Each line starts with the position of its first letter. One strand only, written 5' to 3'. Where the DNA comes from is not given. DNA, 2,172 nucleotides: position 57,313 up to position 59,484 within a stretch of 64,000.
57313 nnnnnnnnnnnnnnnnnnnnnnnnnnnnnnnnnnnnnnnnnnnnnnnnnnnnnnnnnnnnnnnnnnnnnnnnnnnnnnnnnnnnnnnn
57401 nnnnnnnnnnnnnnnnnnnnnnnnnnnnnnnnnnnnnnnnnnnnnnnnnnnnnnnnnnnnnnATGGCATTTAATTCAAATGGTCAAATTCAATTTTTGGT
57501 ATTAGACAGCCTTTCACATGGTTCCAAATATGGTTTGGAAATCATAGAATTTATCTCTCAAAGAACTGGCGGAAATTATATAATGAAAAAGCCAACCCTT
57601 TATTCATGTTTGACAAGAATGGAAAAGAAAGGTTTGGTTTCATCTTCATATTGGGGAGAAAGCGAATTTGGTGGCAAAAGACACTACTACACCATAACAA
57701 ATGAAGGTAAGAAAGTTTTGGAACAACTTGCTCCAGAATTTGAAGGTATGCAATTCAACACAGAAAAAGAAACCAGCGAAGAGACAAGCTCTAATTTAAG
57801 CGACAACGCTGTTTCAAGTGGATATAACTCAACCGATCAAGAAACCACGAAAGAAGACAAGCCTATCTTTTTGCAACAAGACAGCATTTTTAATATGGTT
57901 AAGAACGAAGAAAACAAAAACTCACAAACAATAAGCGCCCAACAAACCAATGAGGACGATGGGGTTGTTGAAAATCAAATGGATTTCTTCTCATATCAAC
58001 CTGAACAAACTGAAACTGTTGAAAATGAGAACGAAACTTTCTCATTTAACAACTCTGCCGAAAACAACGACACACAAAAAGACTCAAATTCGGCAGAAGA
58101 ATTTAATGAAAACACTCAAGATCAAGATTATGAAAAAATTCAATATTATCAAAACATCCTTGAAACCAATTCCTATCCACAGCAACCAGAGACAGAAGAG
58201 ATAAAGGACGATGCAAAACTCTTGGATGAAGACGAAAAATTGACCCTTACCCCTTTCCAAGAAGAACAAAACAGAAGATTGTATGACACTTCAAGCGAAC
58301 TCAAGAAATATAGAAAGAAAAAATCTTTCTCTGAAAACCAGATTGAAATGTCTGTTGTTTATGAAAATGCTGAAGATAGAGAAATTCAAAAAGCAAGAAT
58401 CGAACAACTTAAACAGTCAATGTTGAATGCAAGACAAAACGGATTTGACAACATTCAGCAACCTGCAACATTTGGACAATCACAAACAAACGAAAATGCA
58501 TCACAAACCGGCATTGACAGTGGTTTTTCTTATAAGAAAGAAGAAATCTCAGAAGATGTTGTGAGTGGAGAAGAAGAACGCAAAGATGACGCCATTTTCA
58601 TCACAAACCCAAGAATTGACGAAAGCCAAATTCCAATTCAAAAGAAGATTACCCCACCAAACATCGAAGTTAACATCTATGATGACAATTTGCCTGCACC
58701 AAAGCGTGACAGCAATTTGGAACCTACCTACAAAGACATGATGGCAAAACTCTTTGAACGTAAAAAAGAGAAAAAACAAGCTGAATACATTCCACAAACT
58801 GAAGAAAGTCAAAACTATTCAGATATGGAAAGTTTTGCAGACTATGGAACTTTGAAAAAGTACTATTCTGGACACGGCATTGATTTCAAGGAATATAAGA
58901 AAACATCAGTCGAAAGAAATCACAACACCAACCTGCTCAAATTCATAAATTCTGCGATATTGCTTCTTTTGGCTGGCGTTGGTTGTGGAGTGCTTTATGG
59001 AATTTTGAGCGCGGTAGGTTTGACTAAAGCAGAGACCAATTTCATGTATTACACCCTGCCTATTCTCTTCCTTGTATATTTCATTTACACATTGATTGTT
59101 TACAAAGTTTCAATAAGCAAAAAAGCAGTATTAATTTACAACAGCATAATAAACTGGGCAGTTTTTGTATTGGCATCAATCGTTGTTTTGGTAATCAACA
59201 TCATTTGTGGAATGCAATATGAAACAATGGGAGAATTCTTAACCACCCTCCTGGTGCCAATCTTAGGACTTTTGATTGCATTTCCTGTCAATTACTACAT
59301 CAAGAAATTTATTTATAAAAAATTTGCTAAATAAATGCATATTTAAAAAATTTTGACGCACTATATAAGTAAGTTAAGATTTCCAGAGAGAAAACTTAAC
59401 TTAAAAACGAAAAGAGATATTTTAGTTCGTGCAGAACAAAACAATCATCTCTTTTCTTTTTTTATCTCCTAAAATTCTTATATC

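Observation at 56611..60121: Membrane-tethered PadR-like factor paired divergently with a DUF45 metallopeptidase, behind the densest repeat cluster and interrupting argR-recN-spoIVB synteny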

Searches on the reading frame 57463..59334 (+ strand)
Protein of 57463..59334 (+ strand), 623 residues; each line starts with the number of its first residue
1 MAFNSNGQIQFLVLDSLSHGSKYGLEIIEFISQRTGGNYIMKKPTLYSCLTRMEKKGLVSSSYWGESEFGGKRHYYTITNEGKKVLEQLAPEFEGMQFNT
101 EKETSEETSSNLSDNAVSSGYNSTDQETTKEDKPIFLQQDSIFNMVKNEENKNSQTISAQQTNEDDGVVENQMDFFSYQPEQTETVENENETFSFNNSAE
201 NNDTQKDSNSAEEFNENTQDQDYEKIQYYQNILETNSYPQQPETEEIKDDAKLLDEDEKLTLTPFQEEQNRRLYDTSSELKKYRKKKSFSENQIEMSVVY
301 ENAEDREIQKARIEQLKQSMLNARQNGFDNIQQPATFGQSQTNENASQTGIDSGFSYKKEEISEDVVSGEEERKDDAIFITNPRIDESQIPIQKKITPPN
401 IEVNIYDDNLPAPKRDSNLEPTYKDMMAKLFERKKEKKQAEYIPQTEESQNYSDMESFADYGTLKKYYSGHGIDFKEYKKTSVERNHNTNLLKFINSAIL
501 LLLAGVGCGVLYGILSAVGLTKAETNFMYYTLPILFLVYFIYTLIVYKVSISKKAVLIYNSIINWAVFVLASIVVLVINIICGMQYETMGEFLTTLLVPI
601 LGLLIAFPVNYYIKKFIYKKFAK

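Call 3: search_protein_families(library=pfam, proteins=[window:57463-59334:+], max_evalue=0.01)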
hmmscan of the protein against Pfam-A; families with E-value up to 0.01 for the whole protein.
window:57463-59334:+ (623 aa): 2 families
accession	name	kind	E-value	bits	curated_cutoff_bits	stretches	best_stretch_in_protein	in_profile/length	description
PF03551.20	PadR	-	5.8e-16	58.7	27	1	13-87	1-74/75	Transcriptional regulator PadR-like family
PF11069.13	CFAP298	-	0.0082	16.9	27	0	403-470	30-93/97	Cilia- and flagella-associated protein 298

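Call 4: search_protein_families(library=ncbifam, proteins=[window:57463-59334:+], max_evalue=0.01)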
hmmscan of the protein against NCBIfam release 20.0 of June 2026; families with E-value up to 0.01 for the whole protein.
window:57463-59334:+ (623 aa): 5 families
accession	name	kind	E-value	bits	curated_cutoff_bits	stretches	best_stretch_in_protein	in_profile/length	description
TIGR03433.1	padR_acidobact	paralog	1.8e-15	56.9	101.8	1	6-95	2-90/101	PadR family transcriptional regulator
NF006931.0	PRK09416.1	equivalog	1.8e-07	31.4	112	1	8-91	43-120/135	PadR family transcriptional regulator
TIGR02719.1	repress_PhaQ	equivalog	0.00019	21.7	139.35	1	16-97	32-110/138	poly-beta-hydroxybutyrate-responsive repressor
TIGR02337.1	HpaR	equivalog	0.00021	21.1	121.2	1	41-113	54-123/130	homoprotocatechuate degradation operon regulator HpaR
NF053635.1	TransRegRv3488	equivalog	0.00042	20.5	140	1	39-89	36-84/98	Rv3488 family transcriptional regulator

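Call 8: find_homologous_proteins(query=window:57463-59331:+, max_evalue=0.001)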
Query window:57463-59331:+ (623 aa): 271 proteins with E <= 0.001 among 6965 candidates; the best 120 are listed.
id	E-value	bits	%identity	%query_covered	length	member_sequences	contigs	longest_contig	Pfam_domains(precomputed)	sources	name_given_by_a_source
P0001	0.0e+0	1369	100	100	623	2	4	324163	PF03551.21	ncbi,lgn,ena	-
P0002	0.0e+0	1298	95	100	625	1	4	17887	PF03551.21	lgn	-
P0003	0.0e+0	1297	95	100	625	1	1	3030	PF03551.21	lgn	-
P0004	0.0e+0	1297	95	100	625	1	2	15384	PF03551.21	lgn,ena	-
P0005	0.0e+0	1297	95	100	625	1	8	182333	PF03551.21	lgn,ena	-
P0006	0.0e+0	1296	95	100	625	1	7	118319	PF03551.21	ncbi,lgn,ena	-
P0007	0.0e+0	1295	95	100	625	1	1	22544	PF03551.21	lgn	-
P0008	0.0e+0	1294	95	100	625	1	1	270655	PF03551.21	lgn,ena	-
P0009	0.0e+0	1294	95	100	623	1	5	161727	PF03551.21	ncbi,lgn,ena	-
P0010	0.0e+0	1293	95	100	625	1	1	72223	PF03551.21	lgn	-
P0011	0.0e+0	1293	95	100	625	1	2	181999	PF03551.21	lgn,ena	-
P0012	0.0e+0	1292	95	100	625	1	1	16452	PF03551.21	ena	-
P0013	0.0e+0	1292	95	100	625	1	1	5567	PF03551.21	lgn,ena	-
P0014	0.0e+0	1291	95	100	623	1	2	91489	PF03551.21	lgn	-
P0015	0.0e+0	1291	95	100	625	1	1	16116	PF03551.21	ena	-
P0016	0.0e+0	1291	95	100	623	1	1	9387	PF03551.21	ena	-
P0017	0.0e+0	1290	95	100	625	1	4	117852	PF03551.21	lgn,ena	-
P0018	0.0e+0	1289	94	100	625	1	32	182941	PF03551.21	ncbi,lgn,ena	-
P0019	0.0e+0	1288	94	100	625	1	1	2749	PF03551.21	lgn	-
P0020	0.0e+0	1287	94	100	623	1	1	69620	PF03551.21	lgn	-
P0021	0.0e+0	1287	94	100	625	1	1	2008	PF03551.21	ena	-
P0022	0.0e+0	1285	94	100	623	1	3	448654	PF03551.21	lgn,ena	-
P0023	0.0e+0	1280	94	100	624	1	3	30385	PF03551.21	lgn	-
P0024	0.0e+0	1277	94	100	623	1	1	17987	PF03551.21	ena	-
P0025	0.0e+0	1274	93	100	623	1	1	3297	PF03551.21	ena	-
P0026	0.0e+0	1268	93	100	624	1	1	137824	PF03551.21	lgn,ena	-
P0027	0.0e+0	1266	93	100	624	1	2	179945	PF03551.21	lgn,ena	-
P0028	0.0e+0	1150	94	90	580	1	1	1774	PF03551.21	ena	-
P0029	3.3e-292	989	76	100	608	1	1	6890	PF03551.21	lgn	-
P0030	4.6e-292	988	75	100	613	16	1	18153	PF03551.21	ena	-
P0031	2.1e-257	874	93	71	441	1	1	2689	PF03551.21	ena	-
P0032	4.2e-257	873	93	71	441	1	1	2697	PF03551.21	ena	-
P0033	5.2e-245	833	62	100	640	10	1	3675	PF03551.21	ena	-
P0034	3.2e-243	827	64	100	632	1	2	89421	PF03551.21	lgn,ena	-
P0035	1.1e-242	825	63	100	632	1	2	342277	PF03551.21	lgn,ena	-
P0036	1.2e-242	825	63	100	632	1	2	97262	PF03551.21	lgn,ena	-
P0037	3.3e-242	823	64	100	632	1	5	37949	PF03551.21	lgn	-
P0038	2.3e-241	821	64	100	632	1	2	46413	PF03551.21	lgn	-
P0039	2.3e-241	821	64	100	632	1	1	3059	PF03551.21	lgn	-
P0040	1.3e-240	818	63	100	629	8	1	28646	PF03551.21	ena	-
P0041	2.5e-240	817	63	100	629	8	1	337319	PF03551.21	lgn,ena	-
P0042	3.9e-240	817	63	100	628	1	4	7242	PF03551.21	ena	-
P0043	6.1e-240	816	63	100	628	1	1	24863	PF03551.21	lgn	-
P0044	1.9e-239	814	63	100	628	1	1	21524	PF03551.21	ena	-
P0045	2.1e-239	814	63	100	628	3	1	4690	PF03551.21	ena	-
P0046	3.9e-239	813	62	100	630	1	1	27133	PF03551.21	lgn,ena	-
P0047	5.8e-239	813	63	100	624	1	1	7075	PF03551.21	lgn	-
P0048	6.8e-238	809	63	100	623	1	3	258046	PF03551.21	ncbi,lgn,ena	-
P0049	9.2e-238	809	62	98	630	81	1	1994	PF03551.21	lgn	-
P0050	2.5e-237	807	60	100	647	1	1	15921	PF03551.21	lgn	-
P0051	6.7e-236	803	65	100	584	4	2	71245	PF03551.21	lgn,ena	-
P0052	7.2e-226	770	62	100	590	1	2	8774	PF03551.21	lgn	-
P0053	2.1e-223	761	63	100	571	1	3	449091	PF03551.21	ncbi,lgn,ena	-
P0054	7.3e-222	756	63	100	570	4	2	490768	PF03551.21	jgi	-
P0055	2.5e-221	755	59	100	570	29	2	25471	PF03551.21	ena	-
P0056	1.6e-216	739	59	100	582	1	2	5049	PF03551.21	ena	-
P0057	4.1e-216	737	60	100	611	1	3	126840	PF03551.21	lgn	-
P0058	1.8e-212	725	59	100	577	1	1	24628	PF03551.21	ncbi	ncbi:MAG: helix-turn-helix transcriptional regulator [Candidatus Caccovivens sp.]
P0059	2.7e-212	725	60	100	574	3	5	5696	PF03551.21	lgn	-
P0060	1.1e-210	719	58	100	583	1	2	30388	PF03551.21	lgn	-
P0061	1.4e-209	716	57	100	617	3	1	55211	PF03551.21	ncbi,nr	ncbi:MAG: helix-turn-helix transcriptional regulator [Clostridia bacterium]|nr:helix-turn-helix tran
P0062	1.3e-208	713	58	100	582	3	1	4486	PF03551.21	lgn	-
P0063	1.1e-207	710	59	100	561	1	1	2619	PF03551.21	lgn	-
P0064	6.8e-207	707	57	100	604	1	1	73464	PF03551.21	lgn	-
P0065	7.9e-207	707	57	100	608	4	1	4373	PF03551.21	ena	-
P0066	8.1e-204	697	54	100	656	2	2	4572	PF03551.21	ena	-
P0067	1.0e-203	696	56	98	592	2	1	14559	PF03551.21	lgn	-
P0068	1.7e-202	692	56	100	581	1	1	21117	PF03551.21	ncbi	-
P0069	9.2e-198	677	55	98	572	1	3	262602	PF03551.21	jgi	-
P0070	1.5e-195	669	53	100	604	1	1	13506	PF03551.21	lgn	-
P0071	1.3e-192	660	52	100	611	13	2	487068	PF03551.21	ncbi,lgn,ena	-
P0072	1.9e-192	659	52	100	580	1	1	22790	PF03551.21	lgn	-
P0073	2.4e-192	659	53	100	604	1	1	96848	PF03551.21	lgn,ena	-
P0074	1.5e-191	656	54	100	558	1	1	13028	PF03551.21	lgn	-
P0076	6.6e-190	651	53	100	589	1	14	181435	PF03551.21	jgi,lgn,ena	-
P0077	2.4e-189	649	49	100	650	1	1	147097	PF03551.21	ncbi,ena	-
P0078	5.8e-189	648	53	100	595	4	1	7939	PF03551.21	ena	-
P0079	1.3e-188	647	53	100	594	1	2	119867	PF03551.21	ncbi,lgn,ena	-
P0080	1.7e-188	646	53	100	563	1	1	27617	PF03551.21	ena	-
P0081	1.1e-186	640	55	100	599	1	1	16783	PF03551.21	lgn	-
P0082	3.4e-185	635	52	100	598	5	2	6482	PF03551.21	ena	-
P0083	3.4e-185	635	51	100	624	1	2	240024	PF03551.21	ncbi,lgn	-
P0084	1.6e-184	633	52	100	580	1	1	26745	PF03551.21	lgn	-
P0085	2.2e-184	633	52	100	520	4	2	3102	PF03551.21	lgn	-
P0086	3.6e-183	629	53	100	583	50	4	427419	PF03551.21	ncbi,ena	-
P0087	6.9e-182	624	51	100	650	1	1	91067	PF03551.21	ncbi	-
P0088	1.2e-181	624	52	100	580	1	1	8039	PF03551.21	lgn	-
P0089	4.2e-181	622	49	100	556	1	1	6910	PF03551.21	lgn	-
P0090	7.7e-180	618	53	100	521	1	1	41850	PF03551.21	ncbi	-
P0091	1.4e-179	617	53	100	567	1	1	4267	PF03551.21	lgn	-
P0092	4.9e-179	615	52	100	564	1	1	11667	PF03551.21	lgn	-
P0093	9.4e-178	611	52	100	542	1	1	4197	PF03551.21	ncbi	-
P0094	1.0e-177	611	52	100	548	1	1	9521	PF03551.21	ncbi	-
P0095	5.9e-177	608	49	100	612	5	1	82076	PF03551.21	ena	-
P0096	3.3e-176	606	49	100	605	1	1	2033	PF03551.21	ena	-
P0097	8.3e-176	604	51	100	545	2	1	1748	PF03551.21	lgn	-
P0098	1.7e-175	603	52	100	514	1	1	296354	PF03551.21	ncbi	-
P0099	4.4e-175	602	41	100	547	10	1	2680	PF03551.21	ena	-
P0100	6.2e-175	601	50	100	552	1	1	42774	PF03551.21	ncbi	-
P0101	1.4e-174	600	52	100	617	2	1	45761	PF03551.21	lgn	-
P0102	2.0e-174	600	50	100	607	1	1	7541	PF03551.21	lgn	-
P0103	2.4e-174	599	51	100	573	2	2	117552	PF03551.21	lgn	-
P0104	2.7e-174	599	52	100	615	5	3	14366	PF03551.21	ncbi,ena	-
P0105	3.5e-174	599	50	100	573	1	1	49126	PF03551.21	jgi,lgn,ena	-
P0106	4.0e-174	599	51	100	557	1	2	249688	PF03551.21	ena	-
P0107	4.0e-174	599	50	100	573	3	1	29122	PF03551.21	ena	-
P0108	5.3e-174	598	50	100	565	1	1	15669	PF03551.21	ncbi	-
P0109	1.1e-173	597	51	100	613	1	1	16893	PF03551.21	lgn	-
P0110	1.3e-173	597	49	100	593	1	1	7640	PF03551.21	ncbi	-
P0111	2.1e-173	596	52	100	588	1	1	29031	PF03551.21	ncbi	-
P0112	3.6e-173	596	50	100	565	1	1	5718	PF03551.21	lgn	-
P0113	5.9e-173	595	48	100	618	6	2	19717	PF03551.21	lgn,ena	-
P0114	3.0e-172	593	50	100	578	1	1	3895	PF03551.21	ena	-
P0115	4.2e-172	592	50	100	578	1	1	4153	PF03551.21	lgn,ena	-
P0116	4.4e-172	592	50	100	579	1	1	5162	PF03551.21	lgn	-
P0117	4.5e-172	592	47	100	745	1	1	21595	PF03551.21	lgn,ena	-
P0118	7.9e-172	591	50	98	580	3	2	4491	PF03551.21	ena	-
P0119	8.0e-172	591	53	100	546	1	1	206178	PF03551.21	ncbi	-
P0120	1.1e-171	591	50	100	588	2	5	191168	PF03551.21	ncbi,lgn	-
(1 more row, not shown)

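Call 11: find_related_loci(query=A1, collection=genome_contigs, flank=8000)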
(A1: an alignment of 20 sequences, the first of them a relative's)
Query A1 (623 aa) in genome_contigs; peptide patterns used: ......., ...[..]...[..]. (x = any residue, [..] = any of these).
135 stretches matched a pattern; 67 encode a relative of the query (tblastn E <= 1e-3); 65 distinct loci.
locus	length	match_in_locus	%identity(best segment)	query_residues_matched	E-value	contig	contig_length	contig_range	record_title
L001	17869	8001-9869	95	1-623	0e+0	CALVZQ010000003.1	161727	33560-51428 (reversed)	MAG: uncultured Clostridia bacterium isolate BRZ_FC__bin54 genome assembly, contig: BRZ_FC__NODE_104_length_161727_cov_1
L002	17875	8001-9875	94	1-623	0e+0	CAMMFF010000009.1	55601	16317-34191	MAG: uncultured Clostridia bacterium isolate ERR4968681_bin.18_MetaWRAP_v1.1_MAG genome assembly, contig: NODE_412_lengt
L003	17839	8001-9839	75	1-623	0e+0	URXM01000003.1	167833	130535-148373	uncultured Clostridiales bacterium isolate UMGS1447 genome assembly, contig: NODE_11_length_167833_cov_9.917099, whole g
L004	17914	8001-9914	62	1-623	0e+0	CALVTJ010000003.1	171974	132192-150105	MAG: uncultured Clostridia bacterium isolate BRZ_KC__bin76 genome assembly, contig: BRZ_KC__NODE_70_length_171974_cov_15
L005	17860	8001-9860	62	1-613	0e+0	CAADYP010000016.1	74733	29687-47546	MAG TPA_asm: Clostridia bacterium, isolate HGM11342, WGS project CAADYP010000000 data, contig: ERS396355_2_k85_112771, w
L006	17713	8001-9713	63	1-623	0e+0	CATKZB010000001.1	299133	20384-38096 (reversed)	MAG TPA_asm: uncultured Christensenella sp. isolate MGG06840_1680015412 genome assembly, contig: ERR3199580_30, whole ge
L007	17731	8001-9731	59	1-623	0e+0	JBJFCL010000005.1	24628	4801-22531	MAG: Candidatus Caccovivens sp. isolate PUUB22_bin.041 NODE_1469_length_24628_cov_7.106133, whole genome shotgun sequenc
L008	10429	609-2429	58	1-623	0e+0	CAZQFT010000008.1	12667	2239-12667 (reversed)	MAG TPA_asm: uncultured Lachnospiraceae bacterium isolate SRP315200_co1_300 genome assembly, contig: NODE_10614_length_1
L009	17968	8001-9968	54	1-623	0e+0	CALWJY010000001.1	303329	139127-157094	MAG: uncultured Clostridia bacterium isolate E14__bin180 genome assembly, contig: E14__k127_881133, whole genome shotgun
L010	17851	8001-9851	57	1-623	0e+0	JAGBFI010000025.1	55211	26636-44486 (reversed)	MAG: Clostridia bacterium isolate RGIG9067 Water_deer_Rectum.Co__c684478, whole genome shotgun sequence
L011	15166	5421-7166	56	1-613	0e+0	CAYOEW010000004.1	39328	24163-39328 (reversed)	MAG TPA_asm: uncultured Lachnospiraceae bacterium isolate SRP225648_co1_915 genome assembly, contig: NODE_1924_length_39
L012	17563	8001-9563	53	1-623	0e+0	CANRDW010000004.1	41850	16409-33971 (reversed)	MAG: uncultured Clostridia bacterium isolate Lapin-025__bin4 genome assembly, contig: Lapin-025__NODE_654_length_41850_c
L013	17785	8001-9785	53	1-623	0e+0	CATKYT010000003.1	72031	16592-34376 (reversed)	MAG TPA_asm: uncultured Eubacteriales bacterium isolate MGG07323_1680015460 genome assembly, contig: ERR3199589_454, who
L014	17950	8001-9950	51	1-623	0e+0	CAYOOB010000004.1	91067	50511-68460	MAG TPA_asm: uncultured Lachnospiraceae bacterium isolate SRP141132_co3_356 genome assembly, contig: NODE_72_length_9106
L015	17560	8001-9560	51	1-623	0e+0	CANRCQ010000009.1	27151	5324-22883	MAG: uncultured Clostridia bacterium isolate Lapin-027__bin73 genome assembly, contig: Lapin-027__NODE_1453_length_27151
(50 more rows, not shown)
